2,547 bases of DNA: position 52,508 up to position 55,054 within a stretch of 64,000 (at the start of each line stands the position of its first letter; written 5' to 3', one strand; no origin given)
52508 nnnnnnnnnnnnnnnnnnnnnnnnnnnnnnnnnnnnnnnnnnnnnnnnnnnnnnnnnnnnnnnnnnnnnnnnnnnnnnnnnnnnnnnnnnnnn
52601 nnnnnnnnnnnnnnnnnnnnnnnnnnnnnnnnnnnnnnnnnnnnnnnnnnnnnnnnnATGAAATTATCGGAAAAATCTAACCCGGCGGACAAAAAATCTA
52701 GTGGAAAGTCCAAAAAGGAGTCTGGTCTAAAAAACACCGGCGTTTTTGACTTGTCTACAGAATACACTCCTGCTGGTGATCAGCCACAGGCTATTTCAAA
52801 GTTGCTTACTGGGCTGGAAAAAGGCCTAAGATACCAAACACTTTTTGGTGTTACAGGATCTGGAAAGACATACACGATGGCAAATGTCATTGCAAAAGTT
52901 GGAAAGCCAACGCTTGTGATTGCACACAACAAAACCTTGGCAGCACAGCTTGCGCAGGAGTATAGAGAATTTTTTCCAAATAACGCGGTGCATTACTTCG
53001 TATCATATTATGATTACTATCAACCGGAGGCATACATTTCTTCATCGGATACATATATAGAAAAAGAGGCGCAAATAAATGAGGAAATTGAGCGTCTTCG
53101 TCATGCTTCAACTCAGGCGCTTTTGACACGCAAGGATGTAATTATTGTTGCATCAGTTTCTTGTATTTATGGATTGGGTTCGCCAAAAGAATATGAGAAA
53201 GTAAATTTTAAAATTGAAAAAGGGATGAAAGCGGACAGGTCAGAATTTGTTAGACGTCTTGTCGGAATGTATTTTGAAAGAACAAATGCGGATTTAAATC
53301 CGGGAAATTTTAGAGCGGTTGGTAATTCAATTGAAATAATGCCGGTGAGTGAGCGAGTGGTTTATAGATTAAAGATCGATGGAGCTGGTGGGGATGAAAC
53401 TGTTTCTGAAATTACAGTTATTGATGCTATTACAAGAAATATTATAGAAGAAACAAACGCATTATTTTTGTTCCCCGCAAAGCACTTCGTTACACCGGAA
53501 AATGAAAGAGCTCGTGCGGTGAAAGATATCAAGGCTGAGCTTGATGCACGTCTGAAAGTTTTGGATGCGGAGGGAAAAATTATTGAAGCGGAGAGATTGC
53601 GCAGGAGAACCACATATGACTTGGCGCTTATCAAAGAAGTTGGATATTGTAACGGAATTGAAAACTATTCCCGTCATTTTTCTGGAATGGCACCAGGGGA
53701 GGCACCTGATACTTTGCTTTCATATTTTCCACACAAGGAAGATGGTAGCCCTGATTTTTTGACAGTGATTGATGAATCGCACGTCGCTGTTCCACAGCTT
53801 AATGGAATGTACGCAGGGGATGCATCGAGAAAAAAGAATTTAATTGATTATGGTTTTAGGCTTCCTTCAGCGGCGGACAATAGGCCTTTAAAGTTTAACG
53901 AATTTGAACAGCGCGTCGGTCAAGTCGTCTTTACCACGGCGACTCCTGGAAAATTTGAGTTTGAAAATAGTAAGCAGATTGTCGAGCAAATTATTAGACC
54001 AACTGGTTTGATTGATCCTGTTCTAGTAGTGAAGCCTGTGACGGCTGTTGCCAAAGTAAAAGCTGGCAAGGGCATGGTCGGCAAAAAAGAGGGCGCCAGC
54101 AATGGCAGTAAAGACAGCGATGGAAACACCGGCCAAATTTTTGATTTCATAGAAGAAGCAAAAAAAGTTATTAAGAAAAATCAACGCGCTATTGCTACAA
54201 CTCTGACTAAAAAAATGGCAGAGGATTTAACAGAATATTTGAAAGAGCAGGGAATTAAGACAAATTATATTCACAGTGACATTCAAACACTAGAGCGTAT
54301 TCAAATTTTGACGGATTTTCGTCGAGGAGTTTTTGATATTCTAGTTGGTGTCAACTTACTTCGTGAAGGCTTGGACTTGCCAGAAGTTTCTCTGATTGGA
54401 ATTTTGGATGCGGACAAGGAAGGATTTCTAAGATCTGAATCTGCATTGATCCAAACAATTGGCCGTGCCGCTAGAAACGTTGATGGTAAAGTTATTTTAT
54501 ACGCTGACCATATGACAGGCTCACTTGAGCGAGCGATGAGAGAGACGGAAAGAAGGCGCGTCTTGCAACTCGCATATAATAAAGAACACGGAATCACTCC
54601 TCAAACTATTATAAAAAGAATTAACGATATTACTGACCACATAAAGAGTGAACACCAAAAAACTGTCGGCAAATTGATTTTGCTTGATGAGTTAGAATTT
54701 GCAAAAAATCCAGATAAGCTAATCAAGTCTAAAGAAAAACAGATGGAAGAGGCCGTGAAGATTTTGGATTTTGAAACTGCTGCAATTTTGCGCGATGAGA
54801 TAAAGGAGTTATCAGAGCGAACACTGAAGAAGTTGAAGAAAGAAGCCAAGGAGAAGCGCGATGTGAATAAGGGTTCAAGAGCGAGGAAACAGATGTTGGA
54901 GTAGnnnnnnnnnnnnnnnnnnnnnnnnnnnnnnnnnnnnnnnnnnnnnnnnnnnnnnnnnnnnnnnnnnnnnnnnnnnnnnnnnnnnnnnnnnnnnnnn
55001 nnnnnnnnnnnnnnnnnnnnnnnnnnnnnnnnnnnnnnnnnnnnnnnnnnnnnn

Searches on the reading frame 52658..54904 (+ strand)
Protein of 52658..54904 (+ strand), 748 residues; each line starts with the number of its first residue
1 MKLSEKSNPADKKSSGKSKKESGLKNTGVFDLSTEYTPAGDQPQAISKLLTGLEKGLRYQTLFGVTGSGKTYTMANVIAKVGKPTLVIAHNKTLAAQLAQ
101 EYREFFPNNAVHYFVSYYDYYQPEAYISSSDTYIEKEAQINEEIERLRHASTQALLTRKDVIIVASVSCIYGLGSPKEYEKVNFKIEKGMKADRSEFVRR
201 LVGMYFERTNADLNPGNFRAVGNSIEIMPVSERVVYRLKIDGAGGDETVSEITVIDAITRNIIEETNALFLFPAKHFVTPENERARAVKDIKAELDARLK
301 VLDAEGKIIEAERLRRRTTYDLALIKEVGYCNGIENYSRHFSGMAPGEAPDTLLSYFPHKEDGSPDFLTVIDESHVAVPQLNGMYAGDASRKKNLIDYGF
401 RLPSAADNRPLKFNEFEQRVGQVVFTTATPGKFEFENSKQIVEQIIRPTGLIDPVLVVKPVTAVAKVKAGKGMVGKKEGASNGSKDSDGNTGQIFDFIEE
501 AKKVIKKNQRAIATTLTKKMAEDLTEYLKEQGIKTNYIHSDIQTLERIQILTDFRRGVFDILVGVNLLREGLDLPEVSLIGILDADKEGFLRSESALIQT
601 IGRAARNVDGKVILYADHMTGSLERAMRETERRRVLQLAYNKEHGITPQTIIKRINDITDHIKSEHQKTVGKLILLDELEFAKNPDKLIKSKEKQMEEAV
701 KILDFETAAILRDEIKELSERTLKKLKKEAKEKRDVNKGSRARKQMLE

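Call 9: search_protein_families(library=pfam, proteins=[window:52658-54904:+])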
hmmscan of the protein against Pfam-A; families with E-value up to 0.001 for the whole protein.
window:52658-54904:+ (748 aa): 7 families
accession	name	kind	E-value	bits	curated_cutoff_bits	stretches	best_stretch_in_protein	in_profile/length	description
PF12344.14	UvrB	-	2.3e-21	75.8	27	1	614-655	1-42/43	Ultra-violet resistance protein B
PF00271.37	Helicase_C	-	2.3e-20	73.3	23.5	1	502-607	7-109/110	Helicase conserved C-terminal domain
PF17757.6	UvrB_inter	-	4.6e-17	62.4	22.9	1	185-277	2-91/91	UvrB interaction domain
PF04851.21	ResIII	-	7.6e-12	45.9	22.5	1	39-164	5-131/164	Type III restriction enzyme, res subunit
PF02151.25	UVR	-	2.3e-08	34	21.5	1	686-720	1-35/36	UvrB/uvrC motif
PF13604.12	AAA_30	-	0.00012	22.4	27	0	41-116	5-78/191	AAA domain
PF00270.35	DEAD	-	0.00015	22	26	0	42-115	4-80/167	DEAD/DEAH box helicase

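Call 17: find_encoding_contigs(protein=window:52658-54904:+, flank=6000, max_places=10)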
Protein window:52658-54904:+ (748 aa): no gene with exactly this product is on record in the collection.

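Call 18: find_homologous_proteins(query=window:52658-54904:+, max_evalue=1e-100)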
Query window:52658-54904:+ (748 aa): 8000 proteins with E <= 1e-100 among 8000 candidates; the best 120 are listed.
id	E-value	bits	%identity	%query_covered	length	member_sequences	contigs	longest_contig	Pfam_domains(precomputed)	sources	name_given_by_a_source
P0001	0.0e+0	1641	100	100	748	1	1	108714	PF02151.26,PF17757.7,PF00271.38,PF27431.1,PF04851.22,PF12344.15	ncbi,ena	-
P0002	0.0e+0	1460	92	97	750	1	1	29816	PF02151.26,PF17757.7,PF00271.38,PF27431.1,PF04851.22,PF12344.15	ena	-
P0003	0.0e+0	1458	93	96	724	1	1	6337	PF02151.26,PF17757.7,PF00271.38,PF27431.1,PF04851.22,PF12344.15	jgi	jgi:excinuclease ABC subunit B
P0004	0.0e+0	1456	90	100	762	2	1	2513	PF02151.26,PF17757.7,PF00271.38,PF27431.1,PF04851.22,PF12344.15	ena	-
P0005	0.0e+0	1454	91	97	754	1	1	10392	PF00270.36,PF02151.26,PF17757.7,PF00271.38,PF27431.1,PF04851.22,PF12344.15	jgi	jgi:excinuclease ABC subunit B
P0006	0.0e+0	1453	90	100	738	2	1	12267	PF02151.26,PF17757.7,PF00271.38,PF27431.1,PF04851.22,PF12344.15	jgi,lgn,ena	-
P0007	0.0e+0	1439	88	100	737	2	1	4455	PF02151.26,PF17757.7,PF00271.38,PF27431.1,PF04851.22,PF12344.15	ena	-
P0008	0.0e+0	1436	90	100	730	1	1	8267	PF02151.26,PF17757.7,PF00271.38,PF27431.1,PF04851.22,PF12344.15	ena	-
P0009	0.0e+0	1435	91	99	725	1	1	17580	PF02151.26,PF17757.7,PF00271.38,PF27431.1,PF04851.22,PF12344.15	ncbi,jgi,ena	jgi:excinuclease ABC subunit B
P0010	0.0e+0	1430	90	99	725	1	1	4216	PF02151.26,PF17757.7,PF00271.38,PF27431.1,PF04851.22,PF12344.15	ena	-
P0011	0.0e+0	1417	89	97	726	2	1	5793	PF02151.26,PF13604.13,PF17757.7,PF00271.38,PF27431.1,PF04851.22,PF12344.15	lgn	-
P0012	0.0e+0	1404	85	100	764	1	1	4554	PF02151.26,PF13604.13,PF17757.7,PF00271.38,PF27431.1,PF04851.22,PF12344.15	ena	-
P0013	0.0e+0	1402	87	98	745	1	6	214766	PF02151.26,PF17757.7,PF00271.38,PF27431.1,PF04851.22,PF12344.15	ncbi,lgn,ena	-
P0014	0.0e+0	1402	87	98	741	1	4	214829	PF02151.26,PF17757.7,PF00271.38,PF27431.1,PF04851.22,PF12344.15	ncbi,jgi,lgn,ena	ncbi:MAG: excinuclease ABC subunit UvrB [bacterium]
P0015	0.0e+0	1398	91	95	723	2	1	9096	PF17757.7,PF00271.38,PF27431.1,PF04851.22,PF12344.15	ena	-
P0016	0.0e+0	1367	88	97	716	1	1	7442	PF02151.26,PF17757.7,PF00271.38,PF27431.1,PF04851.22,PF12344.15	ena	-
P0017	0.0e+0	1318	83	97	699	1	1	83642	PF17757.7,PF00271.38,PF27431.1,PF04851.22,PF12344.15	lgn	-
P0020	0.0e+0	1181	76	91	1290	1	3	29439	PF02151.26,PF17757.7,PF14528.12,PF00271.38,PF27431.1,PF04851.22,PF14890.12,PF12344.15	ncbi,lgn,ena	-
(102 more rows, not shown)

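Call 19: find_encoding_contigs(protein=P0002, flank=5000, max_places=3)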
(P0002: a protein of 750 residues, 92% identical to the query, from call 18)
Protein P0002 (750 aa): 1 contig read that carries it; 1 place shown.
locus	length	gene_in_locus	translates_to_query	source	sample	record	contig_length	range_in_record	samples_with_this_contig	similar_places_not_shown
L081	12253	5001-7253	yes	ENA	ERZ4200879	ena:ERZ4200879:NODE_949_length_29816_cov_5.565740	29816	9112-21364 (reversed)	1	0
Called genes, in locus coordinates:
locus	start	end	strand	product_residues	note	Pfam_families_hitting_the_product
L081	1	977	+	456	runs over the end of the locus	PF01702:TGT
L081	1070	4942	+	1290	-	-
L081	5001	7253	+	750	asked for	PF04851:ResIII, PF17757:UvrB_inter, PF27431:UvrB_3rd, PF00271:Helicase_C, PF12344:UvrB, PF02151:UVR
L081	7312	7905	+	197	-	-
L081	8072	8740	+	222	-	PF00406:ADK, PF13207:AAA_17 (weak)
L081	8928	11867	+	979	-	PF00005:ABC_tran (faint), PF02463:SMC_N (faint), PF13191:AAA_16 (faint), PF13555:AAA_29 (faint), PF20703:nSTAND1 (faint), PF13304:AAA_21 (faint), PF17760:UvrA_inter, PF00684:DnaJ_CXXCXGXG (faint)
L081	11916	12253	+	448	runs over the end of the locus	PF01541:GIY-YIG (faint), PF27096:UvrC_M, PF08459:UvrC_RNaseH_dom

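Call 20: find_encoding_contigs(protein=P0009, flank=5000, max_places=3)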
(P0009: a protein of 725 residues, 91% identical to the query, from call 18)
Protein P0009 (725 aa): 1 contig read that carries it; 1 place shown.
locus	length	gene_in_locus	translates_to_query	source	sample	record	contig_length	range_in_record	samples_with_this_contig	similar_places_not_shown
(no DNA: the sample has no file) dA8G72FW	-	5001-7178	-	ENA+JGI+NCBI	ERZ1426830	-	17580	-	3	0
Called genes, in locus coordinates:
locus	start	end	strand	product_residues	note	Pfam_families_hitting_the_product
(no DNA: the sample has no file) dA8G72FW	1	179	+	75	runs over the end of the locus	-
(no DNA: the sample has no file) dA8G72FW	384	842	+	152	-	-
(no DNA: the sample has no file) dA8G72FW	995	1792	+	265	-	PF02535:Zip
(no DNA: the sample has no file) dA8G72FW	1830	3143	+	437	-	PF01702:TGT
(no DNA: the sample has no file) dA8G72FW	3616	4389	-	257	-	PF00483:NTP_transferase, PF12804:NTP_transf_3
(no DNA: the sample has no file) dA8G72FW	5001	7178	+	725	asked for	PF04851:ResIII, PF17757:UvrB_inter, PF27431:UvrB_3rd, PF00271:Helicase_C, PF12344:UvrB, PF02151:UVR (weak)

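Call 21: find_encoding_contigs(protein=P0013, flank=5000, max_places=3)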
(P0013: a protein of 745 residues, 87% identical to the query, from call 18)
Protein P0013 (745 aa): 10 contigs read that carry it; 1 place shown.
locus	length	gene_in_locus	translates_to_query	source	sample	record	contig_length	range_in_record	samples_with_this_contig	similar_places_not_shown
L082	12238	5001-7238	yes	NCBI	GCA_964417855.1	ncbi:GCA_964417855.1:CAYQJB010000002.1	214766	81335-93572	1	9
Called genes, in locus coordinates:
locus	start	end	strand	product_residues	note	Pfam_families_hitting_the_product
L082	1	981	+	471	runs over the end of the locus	PF00768:Peptidase_S11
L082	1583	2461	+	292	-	PF02535:Zip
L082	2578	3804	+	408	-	PF01702:TGT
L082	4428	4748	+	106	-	-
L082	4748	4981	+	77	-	PF07927:HicA_toxin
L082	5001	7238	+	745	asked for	PF04851:ResIII, PF17757:UvrB_inter, PF27431:UvrB_3rd, PF00271:Helicase_C, PF12344:UvrB, PF02151:UVR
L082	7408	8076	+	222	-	PF00406:ADK, PF13207:AAA_17 (faint)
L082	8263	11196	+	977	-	PF00005:ABC_tran (faint), PF02463:SMC_N (faint), PF13191:AAA_16 (faint), PF13555:AAA_29 (faint), PF20703:nSTAND1 (faint), PF13304:AAA_21 (faint), PF13671:AAA_33 (faint), PF17760:UvrA_inter, +1 more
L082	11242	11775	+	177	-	PF00293:NUDIX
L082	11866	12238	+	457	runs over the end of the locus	PF01541:GIY-YIG, PF27096:UvrC_M, PF08459:UvrC_RNaseH_dom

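Call 31: find_related_loci(query=window:52658-54904:+, collection=metagenome_contigs, flank=4000)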
Query window:52658-54904:+ (748 aa) in metagenome_contigs; peptide patterns used: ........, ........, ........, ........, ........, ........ (x = any residue, [..] = any of these).
600 stretches matched a pattern (row limit reached: there are more); 599 encode a relative of the query (tblastn E <= 1e-3); the best 80 are kept; 80 distinct loci.
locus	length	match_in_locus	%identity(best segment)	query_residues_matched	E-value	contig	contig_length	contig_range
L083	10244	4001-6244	63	30-744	0e+0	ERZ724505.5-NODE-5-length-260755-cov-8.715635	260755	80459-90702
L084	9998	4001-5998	67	30-718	0e+0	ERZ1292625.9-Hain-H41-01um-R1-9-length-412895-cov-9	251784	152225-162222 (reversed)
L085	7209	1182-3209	65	30-718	0e+0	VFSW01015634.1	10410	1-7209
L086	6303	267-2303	64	30-722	0e+0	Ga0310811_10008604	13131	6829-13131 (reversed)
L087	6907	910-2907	63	30-718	0e+0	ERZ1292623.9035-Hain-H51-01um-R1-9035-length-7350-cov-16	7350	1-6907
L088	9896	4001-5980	62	30-716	0e+0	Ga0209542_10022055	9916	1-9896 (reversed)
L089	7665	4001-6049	59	30-747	0e+0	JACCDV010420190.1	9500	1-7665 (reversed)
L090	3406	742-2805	58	30-715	0e+0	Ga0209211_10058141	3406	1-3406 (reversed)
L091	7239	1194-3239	54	30-733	0e+0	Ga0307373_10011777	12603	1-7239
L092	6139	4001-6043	55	30-725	0e+0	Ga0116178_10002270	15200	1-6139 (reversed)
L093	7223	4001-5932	56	30-718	0e+0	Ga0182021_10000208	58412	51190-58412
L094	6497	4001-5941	55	24-702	0e+0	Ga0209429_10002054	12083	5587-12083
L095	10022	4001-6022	52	30-739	0e+0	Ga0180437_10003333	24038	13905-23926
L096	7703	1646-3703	54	23-730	0e+0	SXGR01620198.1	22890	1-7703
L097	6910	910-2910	52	30-728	0e+0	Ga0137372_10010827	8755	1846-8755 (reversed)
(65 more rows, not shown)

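Call 32: find_encoding_contigs(protein=P0005, flank=4000, max_places=2)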
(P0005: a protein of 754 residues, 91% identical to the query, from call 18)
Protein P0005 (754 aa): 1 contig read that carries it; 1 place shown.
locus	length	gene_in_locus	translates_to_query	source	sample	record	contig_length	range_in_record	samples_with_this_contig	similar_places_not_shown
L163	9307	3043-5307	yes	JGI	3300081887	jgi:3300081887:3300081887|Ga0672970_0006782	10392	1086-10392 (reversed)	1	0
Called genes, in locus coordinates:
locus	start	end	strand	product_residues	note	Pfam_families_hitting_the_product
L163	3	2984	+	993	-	?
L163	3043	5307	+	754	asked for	PF00270:DEAD (faint), PF04851:ResIII, PF17757:UvrB_inter, PF27431:UvrB_3rd, PF00271:Helicase_C, PF12344:UvrB, PF02151:UVR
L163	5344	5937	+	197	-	-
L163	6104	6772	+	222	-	PF00406:ADK, PF13207:AAA_17 (weak)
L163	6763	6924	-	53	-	-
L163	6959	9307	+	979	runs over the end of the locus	PF00005:ABC_tran (faint), PF02463:SMC_N (faint), PF13191:AAA_16 (faint), PF13555:AAA_29 (faint), PF20703:nSTAND1 (faint), PF13304:AAA_21 (faint), PF17760:UvrA_inter, PF00684:DnaJ_CXXCXGXG (faint)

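Call 33: find_encoding_contigs(protein=P0006, flank=4000, max_places=2)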
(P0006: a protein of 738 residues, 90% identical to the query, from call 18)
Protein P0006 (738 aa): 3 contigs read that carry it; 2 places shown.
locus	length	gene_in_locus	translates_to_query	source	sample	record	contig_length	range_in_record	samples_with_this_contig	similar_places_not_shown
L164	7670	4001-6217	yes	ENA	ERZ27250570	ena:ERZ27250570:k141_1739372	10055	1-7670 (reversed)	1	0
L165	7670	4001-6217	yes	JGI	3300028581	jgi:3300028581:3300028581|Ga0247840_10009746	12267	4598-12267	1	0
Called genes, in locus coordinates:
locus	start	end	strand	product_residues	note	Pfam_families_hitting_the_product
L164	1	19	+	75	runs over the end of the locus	-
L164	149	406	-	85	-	-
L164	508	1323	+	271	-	PF02535:Zip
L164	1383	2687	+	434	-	PF01702:TGT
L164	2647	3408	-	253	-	PF00483:NTP_transferase, PF12804:NTP_transf_3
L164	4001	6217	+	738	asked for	PF04851:ResIII, PF17757:UvrB_inter, PF27431:UvrB_3rd, PF00271:Helicase_C, PF12344:UvrB, PF02151:UVR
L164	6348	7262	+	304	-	PF00892:EamA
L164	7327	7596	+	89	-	-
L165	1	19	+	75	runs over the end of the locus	-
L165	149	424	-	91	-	-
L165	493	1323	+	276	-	PF02535:Zip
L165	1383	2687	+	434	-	PF01702:TGT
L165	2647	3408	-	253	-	PF00483:NTP_transferase, PF12804:NTP_transf_3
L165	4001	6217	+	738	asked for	PF04851:ResIII, PF17757:UvrB_inter, PF27431:UvrB_3rd, PF00271:Helicase_C, PF12344:UvrB, PF02151:UVR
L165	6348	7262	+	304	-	PF00892:EamA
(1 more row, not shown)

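Call 34: find_encoding_contigs(protein=P0008, flank=4000, max_places=2)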
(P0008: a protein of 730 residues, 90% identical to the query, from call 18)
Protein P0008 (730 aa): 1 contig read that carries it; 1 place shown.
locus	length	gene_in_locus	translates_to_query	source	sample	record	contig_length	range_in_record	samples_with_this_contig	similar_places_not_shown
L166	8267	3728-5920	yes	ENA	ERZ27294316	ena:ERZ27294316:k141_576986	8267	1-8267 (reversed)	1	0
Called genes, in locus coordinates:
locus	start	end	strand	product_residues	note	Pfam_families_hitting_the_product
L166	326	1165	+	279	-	PF02535:Zip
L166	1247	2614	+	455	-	PF01702:TGT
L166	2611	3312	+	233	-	PF00300:His_Phos_1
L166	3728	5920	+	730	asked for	PF04851:ResIII, PF17757:UvrB_inter, PF27431:UvrB_3rd, PF00271:Helicase_C, PF12344:UvrB, PF02151:UVR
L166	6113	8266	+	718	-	?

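Call 35: find_encoding_contigs(protein=P0017, flank=4000, max_places=2)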
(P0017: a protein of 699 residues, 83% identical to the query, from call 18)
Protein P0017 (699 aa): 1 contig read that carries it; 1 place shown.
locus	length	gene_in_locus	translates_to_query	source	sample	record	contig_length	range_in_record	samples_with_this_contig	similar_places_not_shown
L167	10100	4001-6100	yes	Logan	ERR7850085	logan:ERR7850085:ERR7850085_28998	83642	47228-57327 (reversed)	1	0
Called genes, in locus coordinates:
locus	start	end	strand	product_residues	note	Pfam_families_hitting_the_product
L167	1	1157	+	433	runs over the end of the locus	PF01702:TGT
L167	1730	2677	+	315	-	PF03724:META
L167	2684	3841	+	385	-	PF00478:IMPDH, PF00977:His_biosynth (faint), PF01070:FMN_dh, PF01207:Dus (faint), PF03060:NMO (weak), PF01645:Glu_synthase (weak)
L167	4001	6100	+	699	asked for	PF04851:ResIII, PF17757:UvrB_inter, PF27431:UvrB_3rd, PF00271:Helicase_C, PF12344:UvrB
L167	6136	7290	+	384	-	PF13433:Peripla_BP_5, PF13458:Peripla_BP_6, PF01094:ANF_receptor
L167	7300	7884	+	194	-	PF01209:Ubie_methyltran (weak), PF01739:CheR (faint), PF03848:TehB (weak), PF13489:Methyltransf_23, PF13847:Methyltransf_31, PF08241:Methyltransf_11, PF08242:Methyltransf_12, PF13649:Methyltransf_25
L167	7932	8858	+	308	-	PF00892:EamA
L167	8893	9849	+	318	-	-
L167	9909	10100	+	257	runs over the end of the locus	PF01209:Ubie_methyltran, PF03141:Methyltransf_29, PF13489:Methyltransf_23, PF07021:MetW (weak), PF13847:Methyltransf_31, PF08241:Methyltransf_11, PF08242:Methyltransf_12, PF13649:Methyltransf_25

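Call 46: find_encoding_contigs(protein=P0003, flank=4000, max_places=2)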
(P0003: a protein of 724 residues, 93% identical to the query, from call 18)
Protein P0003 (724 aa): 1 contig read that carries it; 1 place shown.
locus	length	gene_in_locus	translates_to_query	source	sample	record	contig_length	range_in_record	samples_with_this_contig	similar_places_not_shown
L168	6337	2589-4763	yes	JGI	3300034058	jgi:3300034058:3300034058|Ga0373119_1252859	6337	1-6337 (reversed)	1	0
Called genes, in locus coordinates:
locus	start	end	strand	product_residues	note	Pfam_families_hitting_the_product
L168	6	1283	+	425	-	PF01702:TGT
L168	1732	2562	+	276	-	PF02498:Bro-N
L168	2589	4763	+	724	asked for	PF04851:ResIII, PF17757:UvrB_inter, PF27431:UvrB_3rd, PF00271:Helicase_C, PF12344:UvrB, PF02151:UVR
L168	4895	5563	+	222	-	PF13189:Cytidylate_kin2 (weak), PF13207:AAA_17 (weak), PF02224:Cytidylate_kin (weak)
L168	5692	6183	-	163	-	-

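Call 47: find_encoding_contigs(protein=P0015, flank=4000, max_places=2)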
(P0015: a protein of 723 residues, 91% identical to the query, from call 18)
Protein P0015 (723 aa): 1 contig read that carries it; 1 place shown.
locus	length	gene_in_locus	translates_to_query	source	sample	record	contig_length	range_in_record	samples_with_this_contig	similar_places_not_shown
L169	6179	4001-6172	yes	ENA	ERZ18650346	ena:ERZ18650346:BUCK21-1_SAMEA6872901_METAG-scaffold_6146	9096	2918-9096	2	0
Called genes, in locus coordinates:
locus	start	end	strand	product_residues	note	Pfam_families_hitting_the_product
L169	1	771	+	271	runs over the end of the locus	PF02535:Zip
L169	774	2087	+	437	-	PF01702:TGT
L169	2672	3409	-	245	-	PF00483:NTP_transferase, PF12804:NTP_transf_3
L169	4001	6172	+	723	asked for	PF04851:ResIII, PF17757:UvrB_inter, PF27431:UvrB_3rd, PF00271:Helicase_C, PF12344:UvrB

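Call 48: find_encoding_contigs(protein=P0016, flank=4000, max_places=2)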
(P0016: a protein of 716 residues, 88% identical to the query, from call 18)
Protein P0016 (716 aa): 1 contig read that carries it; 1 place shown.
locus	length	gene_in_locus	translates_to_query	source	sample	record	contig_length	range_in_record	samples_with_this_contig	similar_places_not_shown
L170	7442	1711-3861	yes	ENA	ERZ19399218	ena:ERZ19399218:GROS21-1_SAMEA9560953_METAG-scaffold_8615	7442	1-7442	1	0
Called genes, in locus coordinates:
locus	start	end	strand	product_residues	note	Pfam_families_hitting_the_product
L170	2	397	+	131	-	?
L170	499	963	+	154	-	-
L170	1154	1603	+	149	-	-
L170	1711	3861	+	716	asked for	PF04851:ResIII, PF17757:UvrB_inter, PF27431:UvrB_3rd, PF00271:Helicase_C, PF12344:UvrB, PF02151:UVR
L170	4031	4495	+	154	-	-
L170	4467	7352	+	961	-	PF00005:ABC_tran (faint), PF02463:SMC_N (faint), PF13191:AAA_16 (faint), PF13304:AAA_21 (faint), PF13555:AAA_29 (faint), PF20703:nSTAND1 (faint), PF17760:UvrA_inter, PF00684:DnaJ_CXXCXGXG (faint)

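Call 74: search_protein_families(library=padloc, proteins=[L081:1070-4942:+, L168:1732-2562:+, L082:4428-4748:+, L082:4748-4981:+], max_evalue=0.01)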
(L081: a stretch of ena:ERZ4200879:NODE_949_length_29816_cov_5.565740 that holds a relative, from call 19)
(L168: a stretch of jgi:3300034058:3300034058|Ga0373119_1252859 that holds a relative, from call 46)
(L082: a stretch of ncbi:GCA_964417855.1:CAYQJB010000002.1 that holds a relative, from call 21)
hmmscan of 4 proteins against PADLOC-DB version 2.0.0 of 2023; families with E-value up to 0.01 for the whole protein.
L081:1070-4942:+ (1290 aa): 0 families

L168:1732-2562:+ (276 aa): 4 families
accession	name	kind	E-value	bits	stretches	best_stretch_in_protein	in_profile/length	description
PDLC04920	PDC-S13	-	4.7e-117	388.4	1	1-274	1-276/286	-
PDLC04841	PDC-S04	-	2.3e-20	71.4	1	3-107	4-112/292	-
PDLC04919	PDC-S13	-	0.00011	19.6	1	148-241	142-236/281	-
PDLC04874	PDC-S05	-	0.00039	18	1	48-111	48-112/165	-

L082:4428-4748:+ (106 aa): 0 families

L082:4748-4981:+ (77 aa): 0 families

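Call 75: search_protein_families(library=ncbifam, proteins=[L081:1070-4942:+, L168:1732-2562:+, L082:4428-4748:+], max_evalue=0.01)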
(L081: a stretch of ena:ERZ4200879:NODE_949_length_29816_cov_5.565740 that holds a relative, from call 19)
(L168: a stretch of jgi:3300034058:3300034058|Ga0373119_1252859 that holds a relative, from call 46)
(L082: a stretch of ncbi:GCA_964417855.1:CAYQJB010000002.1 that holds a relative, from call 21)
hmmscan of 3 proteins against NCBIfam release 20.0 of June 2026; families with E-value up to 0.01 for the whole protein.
L081:1070-4942:+ (1290 aa): 1 family
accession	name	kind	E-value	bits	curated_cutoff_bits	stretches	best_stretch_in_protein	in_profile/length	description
TIGR00765.1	yihY_not_rbn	subfamily_domain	0.0095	15.8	73.15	0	405-459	159-214/259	YihY family inner membrane protein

L168:1732-2562:+ (276 aa): 1 family
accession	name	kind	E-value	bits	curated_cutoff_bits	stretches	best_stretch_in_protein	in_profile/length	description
TIGR00575.1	dnlj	equivalog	0.0098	14.3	444.45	0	84-189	477-572/652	NAD-dependent DNA ligase LigA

L082:4428-4748:+ (106 aa): 0 families

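Call 85: find_encoding_contigs(protein=P0001, flank=3000, max_places=3)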
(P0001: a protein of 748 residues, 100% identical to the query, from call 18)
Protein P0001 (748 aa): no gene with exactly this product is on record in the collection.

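Call 97: search_solved_structures(query=L081:1070-4942:+, max_evalue=0.1)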
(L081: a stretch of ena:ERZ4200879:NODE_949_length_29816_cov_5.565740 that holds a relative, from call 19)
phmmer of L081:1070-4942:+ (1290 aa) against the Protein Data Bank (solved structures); distinct sequences matched with E-value up to 0.1: 0.

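Call 98: search_protein_families(library=phrogs, proteins=[L081:1070-4942:+, L168:1732-2562:+], max_evalue=0.01)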
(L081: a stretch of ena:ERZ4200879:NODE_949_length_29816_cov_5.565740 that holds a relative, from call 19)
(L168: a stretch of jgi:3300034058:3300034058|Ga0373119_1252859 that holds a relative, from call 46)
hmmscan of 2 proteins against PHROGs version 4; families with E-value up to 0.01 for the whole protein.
L081:1070-4942:+ (1290 aa): 0 families

L168:1732-2562:+ (276 aa): 5 families
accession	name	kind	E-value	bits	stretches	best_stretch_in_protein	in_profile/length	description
phrog_15286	-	unknown function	1.6e-91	307.1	1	5-264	6-266/274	-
phrog_28094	-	unknown function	3.6e-18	66.6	1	207-263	1-57/66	-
phrog_2011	-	transcription regulation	2.2e-05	25.3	1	1-107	1-104/275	anti-repressor Ant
phrog_2899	-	transcription regulation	0.00017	22.3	1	1-108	4-100/263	anti-repressor Ant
phrog_5060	-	transcription regulation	0.0041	18.1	1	8-202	11-209/224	anti-repressor Ant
